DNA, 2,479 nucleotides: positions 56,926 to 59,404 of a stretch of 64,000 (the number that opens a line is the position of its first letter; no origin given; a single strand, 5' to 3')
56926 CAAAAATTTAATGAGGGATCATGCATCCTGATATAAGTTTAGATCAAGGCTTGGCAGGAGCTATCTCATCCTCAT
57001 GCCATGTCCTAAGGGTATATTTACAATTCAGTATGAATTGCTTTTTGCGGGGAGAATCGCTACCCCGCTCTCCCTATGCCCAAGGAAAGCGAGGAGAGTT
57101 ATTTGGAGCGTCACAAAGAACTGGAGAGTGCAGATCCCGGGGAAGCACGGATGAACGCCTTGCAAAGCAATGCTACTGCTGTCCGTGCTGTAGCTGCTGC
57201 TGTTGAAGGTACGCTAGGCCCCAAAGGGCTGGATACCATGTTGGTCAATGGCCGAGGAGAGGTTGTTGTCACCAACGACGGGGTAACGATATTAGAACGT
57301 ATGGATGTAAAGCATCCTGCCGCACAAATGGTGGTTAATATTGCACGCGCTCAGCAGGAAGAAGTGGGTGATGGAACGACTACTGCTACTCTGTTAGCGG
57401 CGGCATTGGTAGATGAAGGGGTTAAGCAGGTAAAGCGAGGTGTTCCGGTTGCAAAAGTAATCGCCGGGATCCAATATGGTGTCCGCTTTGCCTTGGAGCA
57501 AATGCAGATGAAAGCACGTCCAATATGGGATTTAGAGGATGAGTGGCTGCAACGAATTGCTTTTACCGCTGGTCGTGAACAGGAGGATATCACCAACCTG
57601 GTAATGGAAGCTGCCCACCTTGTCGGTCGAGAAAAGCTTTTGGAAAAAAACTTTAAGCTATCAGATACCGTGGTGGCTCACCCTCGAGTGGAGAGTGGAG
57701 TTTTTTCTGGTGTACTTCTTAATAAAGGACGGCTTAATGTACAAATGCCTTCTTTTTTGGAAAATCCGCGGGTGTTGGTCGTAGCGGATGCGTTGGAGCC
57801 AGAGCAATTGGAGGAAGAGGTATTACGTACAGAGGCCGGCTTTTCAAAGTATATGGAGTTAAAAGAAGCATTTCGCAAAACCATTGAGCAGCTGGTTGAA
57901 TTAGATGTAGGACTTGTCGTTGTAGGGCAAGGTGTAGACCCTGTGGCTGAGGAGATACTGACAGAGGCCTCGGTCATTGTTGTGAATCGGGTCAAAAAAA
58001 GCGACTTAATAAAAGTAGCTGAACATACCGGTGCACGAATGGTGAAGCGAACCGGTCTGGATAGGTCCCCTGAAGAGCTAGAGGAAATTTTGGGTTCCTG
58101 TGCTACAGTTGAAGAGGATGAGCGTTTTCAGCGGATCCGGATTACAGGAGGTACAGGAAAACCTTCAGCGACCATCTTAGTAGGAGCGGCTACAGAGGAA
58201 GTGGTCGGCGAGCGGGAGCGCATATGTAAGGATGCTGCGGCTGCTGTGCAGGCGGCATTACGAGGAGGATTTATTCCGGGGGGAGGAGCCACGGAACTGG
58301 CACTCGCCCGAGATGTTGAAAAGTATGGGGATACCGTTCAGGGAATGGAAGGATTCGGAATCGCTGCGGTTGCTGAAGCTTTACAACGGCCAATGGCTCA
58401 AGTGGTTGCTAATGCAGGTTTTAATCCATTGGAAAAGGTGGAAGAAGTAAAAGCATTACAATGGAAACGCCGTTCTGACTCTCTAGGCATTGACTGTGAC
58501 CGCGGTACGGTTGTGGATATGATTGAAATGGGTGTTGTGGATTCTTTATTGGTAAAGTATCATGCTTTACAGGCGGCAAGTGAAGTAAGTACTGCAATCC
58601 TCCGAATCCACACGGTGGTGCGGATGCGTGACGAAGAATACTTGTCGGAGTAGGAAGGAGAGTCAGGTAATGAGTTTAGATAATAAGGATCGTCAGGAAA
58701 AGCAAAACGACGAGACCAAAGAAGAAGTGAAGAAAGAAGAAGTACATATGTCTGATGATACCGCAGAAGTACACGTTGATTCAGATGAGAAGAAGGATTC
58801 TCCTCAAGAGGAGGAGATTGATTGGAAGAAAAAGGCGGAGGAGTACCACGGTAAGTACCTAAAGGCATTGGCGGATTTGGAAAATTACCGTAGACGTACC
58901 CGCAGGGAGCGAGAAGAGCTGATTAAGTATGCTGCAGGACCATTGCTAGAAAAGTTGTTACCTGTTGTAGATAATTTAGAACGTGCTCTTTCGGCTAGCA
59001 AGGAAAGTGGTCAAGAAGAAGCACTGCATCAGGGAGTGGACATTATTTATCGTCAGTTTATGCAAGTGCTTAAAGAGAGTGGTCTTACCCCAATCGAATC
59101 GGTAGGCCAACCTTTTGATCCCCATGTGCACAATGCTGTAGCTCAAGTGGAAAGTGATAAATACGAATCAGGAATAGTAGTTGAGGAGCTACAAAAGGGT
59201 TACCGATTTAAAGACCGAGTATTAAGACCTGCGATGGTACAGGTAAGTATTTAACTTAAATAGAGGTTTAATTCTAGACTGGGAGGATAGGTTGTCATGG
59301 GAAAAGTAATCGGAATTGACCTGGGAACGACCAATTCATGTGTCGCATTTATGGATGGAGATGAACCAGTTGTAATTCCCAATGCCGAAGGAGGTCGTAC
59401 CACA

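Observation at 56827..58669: Archaeal-type chaperonin gene between hrcA and grpE in the CIRCE-controlled dnaK operon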

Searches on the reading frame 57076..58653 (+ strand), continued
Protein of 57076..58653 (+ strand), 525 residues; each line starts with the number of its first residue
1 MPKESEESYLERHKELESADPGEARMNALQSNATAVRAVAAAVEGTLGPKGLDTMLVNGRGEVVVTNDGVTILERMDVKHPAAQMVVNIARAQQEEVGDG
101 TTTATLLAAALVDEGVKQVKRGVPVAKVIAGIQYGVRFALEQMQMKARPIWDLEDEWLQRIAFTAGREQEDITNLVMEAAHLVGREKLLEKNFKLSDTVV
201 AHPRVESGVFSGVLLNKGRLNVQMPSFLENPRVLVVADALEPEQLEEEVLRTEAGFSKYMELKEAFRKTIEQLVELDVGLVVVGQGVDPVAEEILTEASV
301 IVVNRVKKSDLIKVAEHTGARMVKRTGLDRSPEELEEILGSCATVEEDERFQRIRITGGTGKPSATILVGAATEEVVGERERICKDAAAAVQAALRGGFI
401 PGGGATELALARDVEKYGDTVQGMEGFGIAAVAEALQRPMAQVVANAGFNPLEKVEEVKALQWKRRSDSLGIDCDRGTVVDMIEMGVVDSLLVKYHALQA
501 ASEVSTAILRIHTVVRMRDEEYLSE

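Call 77: fold_search(model_id=the predicted structure, library=pdb)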
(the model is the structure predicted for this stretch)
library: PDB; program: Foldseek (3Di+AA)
matches with E <= 10: 680; with E <= 0.001: 576
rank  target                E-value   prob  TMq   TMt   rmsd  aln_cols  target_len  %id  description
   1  5x9v_A                1.5e-49  1.00  0.85  0.88   3.2       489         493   46  Crystal structure of group III chaperonin in the Closed state (released 2017-10-25)
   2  5x9u_A                7.8e-45  1.00  0.83  0.86   3.6       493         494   46  Crystal structure of group III chaperonin in the open state (released 2017-10-25)
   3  3rus_A                7.3e-37  1.00  0.76  0.76   4.8       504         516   30  Crystal structure of Cpn-rls in complex with ADP from Methanococcus maripaludis (released 2012-01-04)
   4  3kfb_A                1.3e-36  1.00  0.78  0.79   4.7       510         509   30  Crystal structure of a group II chaperonin from Methanococcus maripaludis (released 2010-06-23)
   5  3izi_A                1.4e-36  1.00  0.79  0.80   4.6       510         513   30  Mm-cpn rls with ATP (released 2011-02-02)
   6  9cpk_A                2.6e-36  1.00  0.78  0.78   5.2       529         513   30  D8 symmetry reconstruction of MmCPn in closed state (released 2025-07-30)
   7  1q3r_A                2.7e-36  1.00  0.78  0.78   4.5       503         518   32  Crystal structure of the chaperonin from Thermococcus strain KS-1 (nucleotide-free form of single mutant) (released 2004-01-27)
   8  1q2v_A                6.2e-36  1.00  0.78  0.77   4.5       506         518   31  Crystal structure of the chaperonin from Thermococcus strain KS-1 (nucleotide-free form) (released 2004-01-27)
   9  1q3s_A                1.1e-35  1.00  0.77  0.77   4.7       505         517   31  Crystal structure of the chaperonin from Thermococcus strain KS-1 (FormIII crystal complexed with ADP) (released 2004-01-27)
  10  3ruq_A                1.6e-35  1.00  0.76  0.76   4.8       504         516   31  Crystal structure of Cpn-WT in complex with ADP from Methanococcus maripaludis (released 2012-01-04)
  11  3izk_A                1.7e-35  1.00  0.74  0.77   4.8       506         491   29  Mm-cpn rls deltalid with ATP (released 2011-02-02)
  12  3j02_A                2.2e-35  1.00  0.78  0.82   3.7       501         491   30  Lidless D386A Mm-cpn in the pre-hydrolysis ATP-bound state (released 2011-05-18)
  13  9rwp_A                2.4e-35  1.00  0.74  0.77   5.5       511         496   35  Ancestral Group II Chaperonin (ACII) Double-Ring in Closed Conformation (released 2025-12-10)
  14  5w79_A                2.8e-35  1.00  0.77  0.77   5.4       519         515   30  Crystal Structure of the Group II Chaperonin from Methanococcus Maripaludis, Cysteine-less mutant in the Apo State (released 2018-06-20)
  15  3j3x_A                3.3e-35  1.00  0.78  0.79   4.7       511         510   30  Independent reconstruction of Mm-cpn cryo-EM density map from half dataset in the closed state (training map) (released 2013-05-29)
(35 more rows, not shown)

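Call 91: list_cluster_members(proteins=[window:57076-58650:+, window:59297-61132:+, window:55801-56823:+])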
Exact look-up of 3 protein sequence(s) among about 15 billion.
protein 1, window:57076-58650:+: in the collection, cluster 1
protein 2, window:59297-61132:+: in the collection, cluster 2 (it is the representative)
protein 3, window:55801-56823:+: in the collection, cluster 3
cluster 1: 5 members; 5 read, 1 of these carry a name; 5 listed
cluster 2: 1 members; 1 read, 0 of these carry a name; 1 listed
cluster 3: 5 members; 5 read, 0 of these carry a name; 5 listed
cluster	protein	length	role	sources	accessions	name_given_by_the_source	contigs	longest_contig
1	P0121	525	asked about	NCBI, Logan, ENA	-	-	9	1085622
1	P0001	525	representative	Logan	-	-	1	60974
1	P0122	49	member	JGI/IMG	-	hypothetical protein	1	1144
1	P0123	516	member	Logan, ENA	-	-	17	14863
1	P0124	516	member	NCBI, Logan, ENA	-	-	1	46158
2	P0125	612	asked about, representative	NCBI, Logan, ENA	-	-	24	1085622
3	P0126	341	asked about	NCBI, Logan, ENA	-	-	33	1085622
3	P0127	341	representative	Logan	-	-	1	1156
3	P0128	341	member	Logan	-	-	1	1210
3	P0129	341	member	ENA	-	-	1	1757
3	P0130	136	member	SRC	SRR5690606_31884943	-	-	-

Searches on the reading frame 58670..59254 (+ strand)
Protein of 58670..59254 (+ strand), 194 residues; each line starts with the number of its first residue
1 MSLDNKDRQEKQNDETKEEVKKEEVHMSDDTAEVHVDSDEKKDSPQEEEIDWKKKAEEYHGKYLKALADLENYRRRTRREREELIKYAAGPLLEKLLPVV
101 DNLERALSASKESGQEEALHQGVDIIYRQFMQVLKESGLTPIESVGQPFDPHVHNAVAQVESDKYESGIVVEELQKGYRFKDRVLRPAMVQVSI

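Call 3: search_protein_families(library=pfam, proteins=[window:58670-59254:+])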
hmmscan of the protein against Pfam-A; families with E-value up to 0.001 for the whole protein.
window:58670-59254:+ (194 aa): 1 family
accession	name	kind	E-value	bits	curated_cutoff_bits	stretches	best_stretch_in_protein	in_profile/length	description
PF01025.24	GrpE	-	9.1e-54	182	25.8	1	37-193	8-164/165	GrpE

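Call 4: search_protein_families(library=ncbifam, proteins=[window:58670-59254:+])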
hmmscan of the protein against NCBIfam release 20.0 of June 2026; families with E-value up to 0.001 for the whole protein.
window:58670-59254:+ (194 aa): 26 families (the best 25 are shown)
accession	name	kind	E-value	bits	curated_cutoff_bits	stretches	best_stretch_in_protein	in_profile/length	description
NF010738.0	PRK14140.1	equivalog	1.7e-57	194.3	137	1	8-193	4-190/191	nucleotide exchange factor GrpE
NF010741.0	PRK14143.1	equivalog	1.7e-46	158.8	184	1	8-194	39-226/258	nucleotide exchange factor GrpE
NF010747.0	PRK14149.1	equivalog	3.4e-42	144.2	176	1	6-192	2-187/191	nucleotide exchange factor GrpE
NF010759.0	PRK14162.1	equivalog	3.5e-41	141.1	176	1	8-192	9-192/194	nucleotide exchange factor GrpE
NF010755.0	PRK14158.1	equivalog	1.1e-39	136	200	1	5-193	3-193/198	nucleotide exchange factor GrpE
NF010748.0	PRK14150.1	equivalog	5.3e-39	133.8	152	1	4-193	4-195/198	nucleotide exchange factor GrpE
NF010737.0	PRK14139.1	equivalog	1.4e-38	132.7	164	1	9-193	6-185/188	nucleotide exchange factor GrpE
NF010743.0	PRK14145.1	equivalog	9.9e-38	130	186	1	9-193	21-199/200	nucleotide exchange factor GrpE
NF010750.0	PRK14153.1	equivalog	4.7e-36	124.1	194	1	13-193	6-186/194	nucleotide exchange factor GrpE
NF010757.0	PRK14160.1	equivalog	1.8e-35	122.2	184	1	6-193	25-210/211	nucleotide exchange factor GrpE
NF010739.0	PRK14141.1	equivalog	2.3e-32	112.3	192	1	11-193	4-192/211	nucleotide exchange factor GrpE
NF010745.0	PRK14147.1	equivalog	6.7e-32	110.7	184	1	41-192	18-168/172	nucleotide exchange factor GrpE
NF010753.0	PRK14156.1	equivalog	2e-31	109.2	172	1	11-192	3-178/180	nucleotide exchange factor GrpE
NF010749.0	PRK14151.1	equivalog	1.7e-30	106.1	231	1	52-193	32-174/188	nucleotide exchange factor GrpE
NF010742.0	PRK14144.1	equivalog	3.4e-29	102.1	215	1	1-193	1-197/199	nucleotide exchange factor GrpE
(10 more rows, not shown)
